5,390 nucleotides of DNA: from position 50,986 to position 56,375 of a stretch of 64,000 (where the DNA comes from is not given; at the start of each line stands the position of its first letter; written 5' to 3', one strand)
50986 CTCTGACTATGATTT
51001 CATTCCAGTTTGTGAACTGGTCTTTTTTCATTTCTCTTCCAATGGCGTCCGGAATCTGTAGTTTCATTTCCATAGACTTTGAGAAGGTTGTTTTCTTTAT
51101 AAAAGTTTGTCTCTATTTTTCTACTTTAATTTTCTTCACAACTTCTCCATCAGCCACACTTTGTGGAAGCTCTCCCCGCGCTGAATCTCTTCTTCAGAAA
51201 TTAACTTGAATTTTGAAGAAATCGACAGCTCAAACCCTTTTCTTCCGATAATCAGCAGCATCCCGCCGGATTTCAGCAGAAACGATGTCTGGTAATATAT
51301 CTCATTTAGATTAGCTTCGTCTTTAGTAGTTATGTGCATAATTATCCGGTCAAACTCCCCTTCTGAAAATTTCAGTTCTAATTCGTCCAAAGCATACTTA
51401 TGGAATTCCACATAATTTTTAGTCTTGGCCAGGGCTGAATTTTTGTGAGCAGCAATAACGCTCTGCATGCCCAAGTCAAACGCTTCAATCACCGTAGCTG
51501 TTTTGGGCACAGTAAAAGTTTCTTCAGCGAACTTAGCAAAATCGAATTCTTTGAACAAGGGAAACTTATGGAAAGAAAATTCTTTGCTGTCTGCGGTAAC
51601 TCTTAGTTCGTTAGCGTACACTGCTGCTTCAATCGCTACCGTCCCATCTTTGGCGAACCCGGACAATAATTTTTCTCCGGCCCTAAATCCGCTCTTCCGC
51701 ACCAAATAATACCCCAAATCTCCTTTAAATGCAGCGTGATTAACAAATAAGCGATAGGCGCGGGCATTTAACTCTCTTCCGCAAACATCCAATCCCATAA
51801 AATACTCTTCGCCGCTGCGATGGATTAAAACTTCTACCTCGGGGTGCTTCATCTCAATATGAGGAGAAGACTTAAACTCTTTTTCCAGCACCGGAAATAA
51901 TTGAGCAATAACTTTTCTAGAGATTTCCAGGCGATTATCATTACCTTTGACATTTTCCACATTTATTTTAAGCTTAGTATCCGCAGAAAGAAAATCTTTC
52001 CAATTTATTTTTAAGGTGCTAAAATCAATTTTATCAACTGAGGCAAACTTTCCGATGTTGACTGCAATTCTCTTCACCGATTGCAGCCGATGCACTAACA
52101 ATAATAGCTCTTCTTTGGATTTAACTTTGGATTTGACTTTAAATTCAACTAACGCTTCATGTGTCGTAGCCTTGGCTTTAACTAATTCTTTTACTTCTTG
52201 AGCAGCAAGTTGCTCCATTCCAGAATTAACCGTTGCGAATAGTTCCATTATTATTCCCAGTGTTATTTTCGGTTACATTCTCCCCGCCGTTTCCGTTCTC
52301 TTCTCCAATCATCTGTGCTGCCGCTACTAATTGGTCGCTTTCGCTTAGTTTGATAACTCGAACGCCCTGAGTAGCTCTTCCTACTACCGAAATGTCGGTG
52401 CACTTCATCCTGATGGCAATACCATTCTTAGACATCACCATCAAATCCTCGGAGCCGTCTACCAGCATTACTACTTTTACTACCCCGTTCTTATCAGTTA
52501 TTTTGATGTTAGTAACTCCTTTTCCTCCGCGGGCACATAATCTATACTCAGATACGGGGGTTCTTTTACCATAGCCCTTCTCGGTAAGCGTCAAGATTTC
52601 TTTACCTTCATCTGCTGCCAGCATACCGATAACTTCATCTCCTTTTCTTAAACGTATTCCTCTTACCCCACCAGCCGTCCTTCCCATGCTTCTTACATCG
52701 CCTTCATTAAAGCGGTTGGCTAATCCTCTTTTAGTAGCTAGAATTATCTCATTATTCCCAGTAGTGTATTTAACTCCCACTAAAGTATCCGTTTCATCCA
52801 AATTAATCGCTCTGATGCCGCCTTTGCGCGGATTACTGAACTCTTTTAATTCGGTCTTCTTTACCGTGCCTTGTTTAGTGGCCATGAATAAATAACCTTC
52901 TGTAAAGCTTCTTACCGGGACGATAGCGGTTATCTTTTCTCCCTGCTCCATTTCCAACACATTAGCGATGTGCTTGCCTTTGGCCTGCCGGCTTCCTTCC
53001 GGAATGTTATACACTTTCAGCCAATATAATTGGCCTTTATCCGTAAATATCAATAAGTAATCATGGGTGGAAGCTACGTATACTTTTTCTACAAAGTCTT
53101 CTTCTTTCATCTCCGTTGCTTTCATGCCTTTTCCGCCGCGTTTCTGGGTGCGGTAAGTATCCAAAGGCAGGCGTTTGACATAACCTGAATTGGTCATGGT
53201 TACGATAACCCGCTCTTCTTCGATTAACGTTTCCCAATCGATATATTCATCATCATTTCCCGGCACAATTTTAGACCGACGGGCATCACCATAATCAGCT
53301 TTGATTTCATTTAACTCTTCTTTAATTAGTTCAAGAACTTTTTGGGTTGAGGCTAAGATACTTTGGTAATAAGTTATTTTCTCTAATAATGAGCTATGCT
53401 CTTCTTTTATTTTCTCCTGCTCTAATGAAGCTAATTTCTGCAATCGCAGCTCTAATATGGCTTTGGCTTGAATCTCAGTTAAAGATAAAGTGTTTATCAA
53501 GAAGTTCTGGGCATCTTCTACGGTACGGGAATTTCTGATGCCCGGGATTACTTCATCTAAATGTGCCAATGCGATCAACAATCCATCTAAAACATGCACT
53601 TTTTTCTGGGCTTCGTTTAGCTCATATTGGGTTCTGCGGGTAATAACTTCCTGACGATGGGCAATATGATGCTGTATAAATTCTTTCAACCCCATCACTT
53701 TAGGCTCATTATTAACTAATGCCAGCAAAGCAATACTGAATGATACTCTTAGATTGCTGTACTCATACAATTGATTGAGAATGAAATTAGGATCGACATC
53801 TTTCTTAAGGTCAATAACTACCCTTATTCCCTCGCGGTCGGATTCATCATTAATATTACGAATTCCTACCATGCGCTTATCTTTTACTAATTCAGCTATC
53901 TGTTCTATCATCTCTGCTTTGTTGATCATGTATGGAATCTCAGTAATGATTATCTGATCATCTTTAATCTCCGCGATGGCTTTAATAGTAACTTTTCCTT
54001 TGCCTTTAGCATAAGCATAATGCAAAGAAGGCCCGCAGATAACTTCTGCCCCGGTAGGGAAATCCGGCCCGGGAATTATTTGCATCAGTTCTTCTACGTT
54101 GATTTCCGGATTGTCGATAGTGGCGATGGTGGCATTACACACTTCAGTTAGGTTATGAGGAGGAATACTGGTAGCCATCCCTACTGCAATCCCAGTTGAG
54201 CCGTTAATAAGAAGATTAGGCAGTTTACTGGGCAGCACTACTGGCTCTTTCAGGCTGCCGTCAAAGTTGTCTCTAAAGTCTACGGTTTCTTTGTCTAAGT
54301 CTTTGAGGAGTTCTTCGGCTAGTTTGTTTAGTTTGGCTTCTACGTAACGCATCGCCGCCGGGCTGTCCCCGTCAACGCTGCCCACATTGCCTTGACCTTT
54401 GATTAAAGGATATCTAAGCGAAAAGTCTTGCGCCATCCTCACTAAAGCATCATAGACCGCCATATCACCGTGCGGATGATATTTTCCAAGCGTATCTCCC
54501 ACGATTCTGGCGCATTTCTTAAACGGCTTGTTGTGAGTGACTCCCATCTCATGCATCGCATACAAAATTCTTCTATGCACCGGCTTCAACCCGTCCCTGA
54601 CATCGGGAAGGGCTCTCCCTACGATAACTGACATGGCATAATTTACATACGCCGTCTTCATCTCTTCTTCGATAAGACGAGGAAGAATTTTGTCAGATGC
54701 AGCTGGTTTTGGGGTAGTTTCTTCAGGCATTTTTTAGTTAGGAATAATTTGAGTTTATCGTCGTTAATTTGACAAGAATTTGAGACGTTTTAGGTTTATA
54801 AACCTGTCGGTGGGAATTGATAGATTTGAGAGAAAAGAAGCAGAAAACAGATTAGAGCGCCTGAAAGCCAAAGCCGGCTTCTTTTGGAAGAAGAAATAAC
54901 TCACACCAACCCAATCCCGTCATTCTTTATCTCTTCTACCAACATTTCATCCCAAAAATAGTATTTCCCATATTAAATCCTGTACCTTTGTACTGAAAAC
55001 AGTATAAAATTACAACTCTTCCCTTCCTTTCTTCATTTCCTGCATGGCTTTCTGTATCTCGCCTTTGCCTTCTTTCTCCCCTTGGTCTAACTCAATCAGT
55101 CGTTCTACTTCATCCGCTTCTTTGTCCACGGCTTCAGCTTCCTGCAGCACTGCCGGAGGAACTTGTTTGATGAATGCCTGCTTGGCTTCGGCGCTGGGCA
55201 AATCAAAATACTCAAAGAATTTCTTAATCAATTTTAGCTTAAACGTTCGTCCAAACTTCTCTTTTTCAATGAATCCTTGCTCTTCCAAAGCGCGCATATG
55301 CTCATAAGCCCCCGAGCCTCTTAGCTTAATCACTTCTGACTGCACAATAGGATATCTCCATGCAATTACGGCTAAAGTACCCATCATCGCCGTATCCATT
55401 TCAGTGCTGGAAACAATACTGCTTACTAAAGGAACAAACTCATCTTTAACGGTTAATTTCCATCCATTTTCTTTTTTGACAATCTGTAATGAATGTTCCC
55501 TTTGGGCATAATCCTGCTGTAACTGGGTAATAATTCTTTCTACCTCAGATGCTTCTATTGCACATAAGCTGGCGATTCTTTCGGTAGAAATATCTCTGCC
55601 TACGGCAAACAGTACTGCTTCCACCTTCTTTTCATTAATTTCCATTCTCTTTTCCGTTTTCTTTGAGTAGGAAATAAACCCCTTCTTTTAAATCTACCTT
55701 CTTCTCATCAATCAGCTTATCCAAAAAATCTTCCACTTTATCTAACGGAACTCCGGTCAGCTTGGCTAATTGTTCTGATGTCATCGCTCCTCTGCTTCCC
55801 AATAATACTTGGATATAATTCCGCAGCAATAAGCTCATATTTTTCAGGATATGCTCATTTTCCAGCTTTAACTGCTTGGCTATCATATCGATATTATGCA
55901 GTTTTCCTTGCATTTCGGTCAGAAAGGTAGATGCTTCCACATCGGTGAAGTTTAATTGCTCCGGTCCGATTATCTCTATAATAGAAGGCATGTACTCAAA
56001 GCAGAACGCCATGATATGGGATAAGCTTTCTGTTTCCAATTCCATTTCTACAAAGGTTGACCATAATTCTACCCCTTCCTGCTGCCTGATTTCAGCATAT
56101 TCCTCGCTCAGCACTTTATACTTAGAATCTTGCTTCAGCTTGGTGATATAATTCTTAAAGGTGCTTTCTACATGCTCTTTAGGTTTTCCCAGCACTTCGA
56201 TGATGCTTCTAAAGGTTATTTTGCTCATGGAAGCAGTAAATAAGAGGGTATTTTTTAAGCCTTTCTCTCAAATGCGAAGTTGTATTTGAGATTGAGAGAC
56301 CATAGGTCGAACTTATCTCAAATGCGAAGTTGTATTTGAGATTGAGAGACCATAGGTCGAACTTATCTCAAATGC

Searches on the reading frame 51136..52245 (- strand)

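Call 30: search_protein_families(library=pfam, proteins=[window:51136-52245:-], max_evalue=0.001)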
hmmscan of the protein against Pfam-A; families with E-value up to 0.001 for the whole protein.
window:51136-52245:- (369 aa): 2 families
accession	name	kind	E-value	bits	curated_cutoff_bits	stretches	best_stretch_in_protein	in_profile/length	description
PF01170.24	UPF0020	-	3.6e-10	40.3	22.3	1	162-303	1-127/197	RMKL-like, methyltransferase domain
PF02926.22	THUMP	-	2e-06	28.5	20.6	1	68-153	2-84/84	THUMP domain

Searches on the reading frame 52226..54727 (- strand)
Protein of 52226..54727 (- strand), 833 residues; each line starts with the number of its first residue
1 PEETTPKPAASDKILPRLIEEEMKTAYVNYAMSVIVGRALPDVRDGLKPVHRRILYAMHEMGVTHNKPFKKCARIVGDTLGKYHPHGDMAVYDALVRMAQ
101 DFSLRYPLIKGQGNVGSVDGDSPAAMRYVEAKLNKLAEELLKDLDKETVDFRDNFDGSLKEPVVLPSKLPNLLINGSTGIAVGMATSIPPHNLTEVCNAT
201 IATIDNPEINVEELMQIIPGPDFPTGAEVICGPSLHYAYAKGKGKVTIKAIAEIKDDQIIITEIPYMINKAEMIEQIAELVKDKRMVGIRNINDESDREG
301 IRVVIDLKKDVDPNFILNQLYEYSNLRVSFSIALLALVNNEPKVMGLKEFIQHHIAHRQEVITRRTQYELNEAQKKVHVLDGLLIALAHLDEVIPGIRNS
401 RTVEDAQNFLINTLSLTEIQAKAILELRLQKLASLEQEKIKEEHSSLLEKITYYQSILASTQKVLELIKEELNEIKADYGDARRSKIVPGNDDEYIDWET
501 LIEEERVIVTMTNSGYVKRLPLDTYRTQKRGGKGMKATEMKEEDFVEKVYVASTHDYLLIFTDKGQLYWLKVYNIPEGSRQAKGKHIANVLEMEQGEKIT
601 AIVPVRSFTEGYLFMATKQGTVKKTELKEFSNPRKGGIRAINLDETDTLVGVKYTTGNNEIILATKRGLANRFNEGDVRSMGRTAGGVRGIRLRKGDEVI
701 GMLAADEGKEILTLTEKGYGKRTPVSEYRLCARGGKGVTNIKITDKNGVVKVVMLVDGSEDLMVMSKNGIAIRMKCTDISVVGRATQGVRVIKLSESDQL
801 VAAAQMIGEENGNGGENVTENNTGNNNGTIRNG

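Call 30: search_protein_families(library=pfam, proteins=[window:52226-54727:-], max_evalue=0.001)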
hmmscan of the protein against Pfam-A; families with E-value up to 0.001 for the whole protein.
window:52226-54727:- (833 aa): 2 families
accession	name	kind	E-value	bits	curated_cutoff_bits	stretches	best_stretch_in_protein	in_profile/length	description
PF00521.26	DNA_topoisoIV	-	3.3e-163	544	31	1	38-472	1-431/432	DNA gyrase/topoisomerase IV, subunit A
PF03989.18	DNA_gyraseA_C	-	2e-76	251.7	27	6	508-552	3-47/48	DNA gyrase C-terminal domain, beta-propeller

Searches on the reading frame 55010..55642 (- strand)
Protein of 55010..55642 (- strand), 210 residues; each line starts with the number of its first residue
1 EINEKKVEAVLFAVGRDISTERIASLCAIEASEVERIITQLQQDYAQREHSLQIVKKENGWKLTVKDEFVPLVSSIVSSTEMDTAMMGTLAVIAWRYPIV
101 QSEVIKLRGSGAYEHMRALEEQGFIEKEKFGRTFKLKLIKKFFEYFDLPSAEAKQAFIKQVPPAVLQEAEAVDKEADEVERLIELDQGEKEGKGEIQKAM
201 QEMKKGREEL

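Call 30: search_protein_families(library=pfam, proteins=[window:55010-55642:-], max_evalue=0.001)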
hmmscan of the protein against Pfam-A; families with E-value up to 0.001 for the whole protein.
window:55010-55642:- (210 aa): 1 family
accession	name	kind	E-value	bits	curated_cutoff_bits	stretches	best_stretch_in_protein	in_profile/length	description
PF04079.22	SMC_ScpB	-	3.3e-34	118.2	27.4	1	6-151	2-154/160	Segregation and condensation complex subunit ScpB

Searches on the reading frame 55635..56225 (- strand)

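Call 30: search_protein_families(library=pfam, proteins=[window:55635-56225:-], max_evalue=0.001)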
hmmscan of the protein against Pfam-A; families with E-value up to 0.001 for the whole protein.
window:55635-56225:- (196 aa): 1 family
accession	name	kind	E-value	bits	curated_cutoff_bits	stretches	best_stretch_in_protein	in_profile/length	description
PF01978.25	TrmB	-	6.5e-05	23.1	25.6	0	139-181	16-56/68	Sugar-specific transcriptional regulator TrmB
